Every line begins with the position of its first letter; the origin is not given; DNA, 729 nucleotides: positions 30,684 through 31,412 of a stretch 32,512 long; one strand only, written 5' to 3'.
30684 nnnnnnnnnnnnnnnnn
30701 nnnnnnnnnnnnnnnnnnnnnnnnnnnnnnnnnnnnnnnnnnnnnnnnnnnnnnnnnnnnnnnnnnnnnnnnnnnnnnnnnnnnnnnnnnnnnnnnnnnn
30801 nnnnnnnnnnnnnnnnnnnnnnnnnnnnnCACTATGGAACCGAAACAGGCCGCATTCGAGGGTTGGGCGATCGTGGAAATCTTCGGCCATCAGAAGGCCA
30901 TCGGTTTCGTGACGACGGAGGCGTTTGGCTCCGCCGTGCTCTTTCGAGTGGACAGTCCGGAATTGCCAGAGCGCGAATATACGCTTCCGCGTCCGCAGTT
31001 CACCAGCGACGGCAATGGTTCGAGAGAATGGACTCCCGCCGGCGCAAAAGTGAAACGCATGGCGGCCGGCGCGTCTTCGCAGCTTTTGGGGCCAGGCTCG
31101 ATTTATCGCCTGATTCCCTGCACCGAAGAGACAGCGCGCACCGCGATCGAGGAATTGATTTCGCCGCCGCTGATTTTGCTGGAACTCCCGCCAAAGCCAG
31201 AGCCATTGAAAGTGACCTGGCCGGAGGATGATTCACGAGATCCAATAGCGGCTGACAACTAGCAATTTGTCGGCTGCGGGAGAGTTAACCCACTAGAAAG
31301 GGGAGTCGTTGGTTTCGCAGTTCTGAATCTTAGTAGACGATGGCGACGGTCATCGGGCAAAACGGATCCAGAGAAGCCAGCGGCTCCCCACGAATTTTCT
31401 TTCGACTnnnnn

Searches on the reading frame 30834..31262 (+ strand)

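Call 76: search_protein_families(library=phrogs, proteins=[window:30834-31262:+], max_evalue=0.01)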
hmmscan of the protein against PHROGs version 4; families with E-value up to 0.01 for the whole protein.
window:30834-31262:+ (142 aa): 1 family
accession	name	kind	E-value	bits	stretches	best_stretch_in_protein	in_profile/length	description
phrog_29525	-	unknown function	1.2e-06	29.8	1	6-65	12-64/121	-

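Call 77: search_protein_families(library=pfam, proteins=[window:30834-31262:+], max_evalue=0.01)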
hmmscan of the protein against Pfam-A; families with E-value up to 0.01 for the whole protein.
window:30834-31262:+ (142 aa): 0 families
